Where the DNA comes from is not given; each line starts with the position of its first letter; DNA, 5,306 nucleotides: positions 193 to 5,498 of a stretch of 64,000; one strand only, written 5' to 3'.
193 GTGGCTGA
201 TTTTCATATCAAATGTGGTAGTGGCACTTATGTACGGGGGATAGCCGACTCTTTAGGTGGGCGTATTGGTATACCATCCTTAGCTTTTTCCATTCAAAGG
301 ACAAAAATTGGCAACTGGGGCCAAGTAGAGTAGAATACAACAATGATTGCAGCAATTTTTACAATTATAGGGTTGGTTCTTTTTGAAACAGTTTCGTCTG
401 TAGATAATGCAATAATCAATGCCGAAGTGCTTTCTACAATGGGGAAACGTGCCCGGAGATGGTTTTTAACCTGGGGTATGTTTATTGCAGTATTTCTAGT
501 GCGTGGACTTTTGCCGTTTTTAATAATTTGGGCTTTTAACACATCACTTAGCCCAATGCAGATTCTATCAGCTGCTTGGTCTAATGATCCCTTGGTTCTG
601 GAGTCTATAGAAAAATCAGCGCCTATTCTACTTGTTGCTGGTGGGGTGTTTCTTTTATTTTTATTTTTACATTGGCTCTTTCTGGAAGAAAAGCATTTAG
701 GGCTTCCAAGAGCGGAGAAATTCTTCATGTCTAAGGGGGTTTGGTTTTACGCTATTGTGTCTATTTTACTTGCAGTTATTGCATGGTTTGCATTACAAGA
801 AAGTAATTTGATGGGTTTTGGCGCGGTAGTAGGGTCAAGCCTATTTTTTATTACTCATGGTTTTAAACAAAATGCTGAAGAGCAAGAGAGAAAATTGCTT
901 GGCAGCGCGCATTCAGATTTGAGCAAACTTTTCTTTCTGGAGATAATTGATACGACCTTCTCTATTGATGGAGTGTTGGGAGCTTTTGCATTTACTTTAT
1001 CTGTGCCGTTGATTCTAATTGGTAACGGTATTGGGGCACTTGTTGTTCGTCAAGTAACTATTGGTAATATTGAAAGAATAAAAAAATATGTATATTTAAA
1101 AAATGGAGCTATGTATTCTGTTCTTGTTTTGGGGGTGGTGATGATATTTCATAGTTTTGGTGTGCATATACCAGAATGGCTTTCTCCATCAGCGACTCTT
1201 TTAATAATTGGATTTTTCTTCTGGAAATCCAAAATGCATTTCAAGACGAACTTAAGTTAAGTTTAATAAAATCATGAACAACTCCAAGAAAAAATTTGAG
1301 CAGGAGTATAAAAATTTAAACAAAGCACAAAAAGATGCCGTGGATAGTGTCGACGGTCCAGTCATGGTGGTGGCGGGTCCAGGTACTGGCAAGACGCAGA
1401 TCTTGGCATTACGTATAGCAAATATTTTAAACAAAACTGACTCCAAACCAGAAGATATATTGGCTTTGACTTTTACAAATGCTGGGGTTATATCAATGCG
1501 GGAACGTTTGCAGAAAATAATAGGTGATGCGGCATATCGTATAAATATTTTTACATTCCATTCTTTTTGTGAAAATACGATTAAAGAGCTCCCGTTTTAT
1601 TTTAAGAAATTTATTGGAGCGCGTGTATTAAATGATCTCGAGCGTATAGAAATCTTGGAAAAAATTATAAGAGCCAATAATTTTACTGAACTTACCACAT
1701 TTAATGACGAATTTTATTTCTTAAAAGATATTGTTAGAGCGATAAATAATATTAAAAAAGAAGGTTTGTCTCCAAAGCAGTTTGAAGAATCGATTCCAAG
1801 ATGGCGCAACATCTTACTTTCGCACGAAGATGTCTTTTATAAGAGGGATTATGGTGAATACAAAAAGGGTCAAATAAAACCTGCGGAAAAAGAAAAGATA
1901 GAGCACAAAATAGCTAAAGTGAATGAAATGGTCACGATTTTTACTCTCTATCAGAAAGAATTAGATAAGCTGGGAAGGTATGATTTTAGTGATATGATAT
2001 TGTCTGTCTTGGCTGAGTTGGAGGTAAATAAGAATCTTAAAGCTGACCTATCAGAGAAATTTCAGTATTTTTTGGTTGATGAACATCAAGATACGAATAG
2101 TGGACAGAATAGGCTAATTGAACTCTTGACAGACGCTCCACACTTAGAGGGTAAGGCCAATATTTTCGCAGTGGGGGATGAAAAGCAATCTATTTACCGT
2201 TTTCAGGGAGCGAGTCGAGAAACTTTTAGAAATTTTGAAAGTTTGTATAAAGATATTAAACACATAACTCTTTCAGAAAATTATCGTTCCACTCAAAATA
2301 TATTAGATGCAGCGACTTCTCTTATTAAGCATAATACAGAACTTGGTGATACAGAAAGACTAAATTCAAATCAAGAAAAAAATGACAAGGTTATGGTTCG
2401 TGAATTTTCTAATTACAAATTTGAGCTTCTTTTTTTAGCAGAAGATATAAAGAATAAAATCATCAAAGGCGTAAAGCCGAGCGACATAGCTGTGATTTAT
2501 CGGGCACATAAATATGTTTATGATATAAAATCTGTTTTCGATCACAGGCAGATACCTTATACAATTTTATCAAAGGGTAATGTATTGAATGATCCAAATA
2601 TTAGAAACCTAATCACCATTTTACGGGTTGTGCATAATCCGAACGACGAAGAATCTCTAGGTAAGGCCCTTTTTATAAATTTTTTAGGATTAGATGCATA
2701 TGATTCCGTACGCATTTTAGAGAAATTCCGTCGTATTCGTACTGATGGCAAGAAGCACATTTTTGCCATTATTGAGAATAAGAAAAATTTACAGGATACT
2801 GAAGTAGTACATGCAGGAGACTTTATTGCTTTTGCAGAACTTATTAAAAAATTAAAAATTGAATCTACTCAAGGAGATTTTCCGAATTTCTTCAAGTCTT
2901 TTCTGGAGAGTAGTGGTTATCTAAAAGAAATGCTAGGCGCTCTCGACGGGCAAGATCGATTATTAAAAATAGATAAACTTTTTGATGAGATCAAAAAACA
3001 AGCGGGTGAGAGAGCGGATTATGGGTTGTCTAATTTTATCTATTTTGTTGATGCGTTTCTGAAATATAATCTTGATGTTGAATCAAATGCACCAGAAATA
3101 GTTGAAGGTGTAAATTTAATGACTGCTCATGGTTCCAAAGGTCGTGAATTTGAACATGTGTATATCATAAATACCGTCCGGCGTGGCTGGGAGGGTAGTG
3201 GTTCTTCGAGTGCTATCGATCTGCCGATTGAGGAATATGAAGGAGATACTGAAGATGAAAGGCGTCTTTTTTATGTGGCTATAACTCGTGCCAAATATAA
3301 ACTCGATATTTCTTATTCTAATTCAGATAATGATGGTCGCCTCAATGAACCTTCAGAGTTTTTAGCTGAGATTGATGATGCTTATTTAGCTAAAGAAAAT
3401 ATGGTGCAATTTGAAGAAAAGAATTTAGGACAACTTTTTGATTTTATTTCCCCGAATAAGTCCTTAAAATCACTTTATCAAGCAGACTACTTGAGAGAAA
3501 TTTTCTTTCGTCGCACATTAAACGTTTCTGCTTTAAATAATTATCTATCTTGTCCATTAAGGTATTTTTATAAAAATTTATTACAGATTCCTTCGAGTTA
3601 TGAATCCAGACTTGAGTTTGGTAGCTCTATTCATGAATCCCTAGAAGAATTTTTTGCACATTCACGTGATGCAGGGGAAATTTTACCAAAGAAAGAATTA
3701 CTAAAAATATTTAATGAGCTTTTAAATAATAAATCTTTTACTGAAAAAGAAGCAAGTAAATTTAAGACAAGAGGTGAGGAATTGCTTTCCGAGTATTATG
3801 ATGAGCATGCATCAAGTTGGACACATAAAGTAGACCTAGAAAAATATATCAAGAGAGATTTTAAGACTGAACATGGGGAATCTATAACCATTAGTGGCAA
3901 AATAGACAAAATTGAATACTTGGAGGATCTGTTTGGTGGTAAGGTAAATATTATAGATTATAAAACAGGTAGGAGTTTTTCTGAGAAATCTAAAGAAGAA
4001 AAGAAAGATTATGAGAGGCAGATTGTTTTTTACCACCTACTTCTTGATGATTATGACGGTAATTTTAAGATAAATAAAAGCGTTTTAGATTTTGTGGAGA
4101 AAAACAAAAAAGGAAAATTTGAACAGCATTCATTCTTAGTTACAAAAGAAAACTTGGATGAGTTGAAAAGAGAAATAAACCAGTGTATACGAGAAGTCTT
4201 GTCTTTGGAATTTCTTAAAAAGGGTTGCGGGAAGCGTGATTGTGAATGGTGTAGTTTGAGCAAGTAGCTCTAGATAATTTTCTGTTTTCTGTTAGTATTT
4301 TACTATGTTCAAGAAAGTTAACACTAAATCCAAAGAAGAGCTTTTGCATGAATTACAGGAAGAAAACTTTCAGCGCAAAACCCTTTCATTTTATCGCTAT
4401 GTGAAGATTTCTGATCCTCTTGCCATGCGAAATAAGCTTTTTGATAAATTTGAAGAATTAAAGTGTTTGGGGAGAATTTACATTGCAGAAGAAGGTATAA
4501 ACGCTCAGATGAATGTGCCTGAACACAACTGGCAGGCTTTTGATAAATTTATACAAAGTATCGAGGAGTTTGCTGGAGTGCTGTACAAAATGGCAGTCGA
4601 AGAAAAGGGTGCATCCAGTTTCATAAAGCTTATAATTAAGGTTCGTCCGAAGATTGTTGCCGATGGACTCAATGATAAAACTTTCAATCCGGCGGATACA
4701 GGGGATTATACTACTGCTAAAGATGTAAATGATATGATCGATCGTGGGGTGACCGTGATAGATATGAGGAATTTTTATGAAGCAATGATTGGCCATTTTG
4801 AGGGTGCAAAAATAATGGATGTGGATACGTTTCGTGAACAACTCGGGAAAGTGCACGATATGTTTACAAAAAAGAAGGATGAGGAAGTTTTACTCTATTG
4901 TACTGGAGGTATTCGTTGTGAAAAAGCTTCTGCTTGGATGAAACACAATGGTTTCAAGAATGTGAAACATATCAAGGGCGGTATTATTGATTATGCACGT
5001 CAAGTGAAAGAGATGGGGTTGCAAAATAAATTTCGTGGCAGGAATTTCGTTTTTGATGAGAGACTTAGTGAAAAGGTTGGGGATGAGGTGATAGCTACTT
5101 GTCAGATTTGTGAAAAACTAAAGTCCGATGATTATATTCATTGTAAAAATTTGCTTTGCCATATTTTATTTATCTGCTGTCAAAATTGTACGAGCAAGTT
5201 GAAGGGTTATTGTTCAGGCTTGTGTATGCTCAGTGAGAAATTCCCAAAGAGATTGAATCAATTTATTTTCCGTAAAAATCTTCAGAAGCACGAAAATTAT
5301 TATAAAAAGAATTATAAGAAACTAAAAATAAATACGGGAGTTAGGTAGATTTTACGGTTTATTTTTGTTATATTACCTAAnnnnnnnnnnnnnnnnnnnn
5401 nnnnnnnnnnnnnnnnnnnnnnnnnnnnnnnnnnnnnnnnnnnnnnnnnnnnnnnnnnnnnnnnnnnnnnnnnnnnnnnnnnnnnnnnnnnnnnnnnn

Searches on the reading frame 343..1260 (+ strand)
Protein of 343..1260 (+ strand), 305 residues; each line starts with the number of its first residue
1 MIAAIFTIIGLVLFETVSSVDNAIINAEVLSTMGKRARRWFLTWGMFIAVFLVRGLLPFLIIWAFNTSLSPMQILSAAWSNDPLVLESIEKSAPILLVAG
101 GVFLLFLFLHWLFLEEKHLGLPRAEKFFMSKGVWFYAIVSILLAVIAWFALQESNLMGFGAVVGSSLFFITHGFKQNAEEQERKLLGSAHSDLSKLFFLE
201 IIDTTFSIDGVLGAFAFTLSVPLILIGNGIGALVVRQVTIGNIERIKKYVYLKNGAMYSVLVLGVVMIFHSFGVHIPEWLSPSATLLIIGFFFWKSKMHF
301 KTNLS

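Call 34: search_protein_families(library=pfam, proteins=[window:343-1260:+], max_evalue=0.001)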
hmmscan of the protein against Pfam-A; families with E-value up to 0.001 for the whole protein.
window:343-1260:+ (305 aa): 2 families
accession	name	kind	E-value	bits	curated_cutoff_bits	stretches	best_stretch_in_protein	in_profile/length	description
PF04332.21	DUF475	-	9.4e-47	160.7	27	1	20-298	1-288/293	Protein of unknown function (DUF475)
PF03741.22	TerC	-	1.9e-19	70.5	27.8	2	134-270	61-177/178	Integral membrane protein TerC family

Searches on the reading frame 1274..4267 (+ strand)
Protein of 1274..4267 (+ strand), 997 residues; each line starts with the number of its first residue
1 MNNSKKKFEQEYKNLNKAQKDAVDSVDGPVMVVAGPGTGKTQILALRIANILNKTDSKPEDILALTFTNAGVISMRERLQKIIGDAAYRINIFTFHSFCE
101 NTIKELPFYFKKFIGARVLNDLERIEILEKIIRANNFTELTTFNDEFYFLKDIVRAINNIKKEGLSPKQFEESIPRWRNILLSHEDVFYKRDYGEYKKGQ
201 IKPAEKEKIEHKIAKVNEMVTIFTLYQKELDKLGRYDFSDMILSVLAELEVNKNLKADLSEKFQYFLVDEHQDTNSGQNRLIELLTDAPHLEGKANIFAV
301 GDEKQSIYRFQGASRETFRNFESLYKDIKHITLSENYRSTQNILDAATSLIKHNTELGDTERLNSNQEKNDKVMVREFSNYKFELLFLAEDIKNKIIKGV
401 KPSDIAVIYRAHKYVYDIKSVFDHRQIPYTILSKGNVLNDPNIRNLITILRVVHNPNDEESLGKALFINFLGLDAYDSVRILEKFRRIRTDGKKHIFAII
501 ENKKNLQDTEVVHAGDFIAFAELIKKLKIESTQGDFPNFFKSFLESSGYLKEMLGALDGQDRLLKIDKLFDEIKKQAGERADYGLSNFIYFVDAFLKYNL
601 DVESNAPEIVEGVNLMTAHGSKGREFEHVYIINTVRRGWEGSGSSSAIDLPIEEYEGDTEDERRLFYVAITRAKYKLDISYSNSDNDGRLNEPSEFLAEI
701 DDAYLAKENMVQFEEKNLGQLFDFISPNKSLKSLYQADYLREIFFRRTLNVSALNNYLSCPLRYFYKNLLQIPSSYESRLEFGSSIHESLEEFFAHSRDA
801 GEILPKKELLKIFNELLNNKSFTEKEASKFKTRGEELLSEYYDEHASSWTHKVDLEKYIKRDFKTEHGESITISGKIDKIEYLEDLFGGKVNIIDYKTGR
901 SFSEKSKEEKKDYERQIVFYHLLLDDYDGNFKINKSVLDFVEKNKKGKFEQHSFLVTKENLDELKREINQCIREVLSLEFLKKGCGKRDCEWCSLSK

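Call 34: search_protein_families(library=pfam, proteins=[window:1274-4267:+], max_evalue=0.001)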
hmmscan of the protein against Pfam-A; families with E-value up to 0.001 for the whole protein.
window:1274-4267:+ (997 aa): 10 families
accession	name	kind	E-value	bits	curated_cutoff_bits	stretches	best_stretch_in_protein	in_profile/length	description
PF00580.27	UvrD-helicase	-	2.9e-60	204.7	23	1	15-325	1-270/271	UvrD/REP helicase N-terminal domain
PF13361.12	UvrD_C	-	1.4e-39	137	25.6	1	331-683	1-349/350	UvrD-like helicase C-terminal domain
PF12705.13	PDDEXK_1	-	8e-27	95.2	22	1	749-995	2-242/247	PD-(D/E)XK nuclease superfamily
PF13245.12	AAA_19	-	1.3e-17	64.6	25.1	1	19-310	1-133/134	AAA domain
PF13538.12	UvrD_C_2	-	3.2e-07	30.5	27.4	0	659-677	31-49/52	UvrD-like helicase C-terminal domain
PF13604.12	AAA_30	-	2.1e-06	28.1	27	0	250-357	81-174/191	AAA domain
PF13087.12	AAA_12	-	8.3e-06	25.9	27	0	608-677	138-188/195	AAA domain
PF01930.23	Cas_Cas4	-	1.9e-05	25.2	22.7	0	852-996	30-155/160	Domain of unknown function DUF83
PF09810.15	Exo5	-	0.00017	21.7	25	0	746-930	11-209/367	Exonuclease V - a 5' deoxyribonuclease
PF13086.12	AAA_11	-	0.00083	19.6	27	0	15-81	2-74/257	AAA domain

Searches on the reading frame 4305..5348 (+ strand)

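Call 34: search_protein_families(library=pfam, proteins=[window:4305-5348:+], max_evalue=0.001)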
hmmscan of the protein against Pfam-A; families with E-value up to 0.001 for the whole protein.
window:4305-5348:+ (347 aa): 3 families
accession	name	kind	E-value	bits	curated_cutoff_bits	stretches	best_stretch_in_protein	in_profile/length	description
PF17773.7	UPF0176_N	-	6.3e-22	78.2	26.2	1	25-117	2-92/92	UPF0176 acylphosphatase like domain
PF12368.13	Rhodanese_C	-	3.4e-16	59.8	26.9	1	244-307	1-65/66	Rhodanase C-terminal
PF00581.25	Rhodanese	-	2.2e-11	44.5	22.2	1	137-230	1-99/102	Rhodanese-like domain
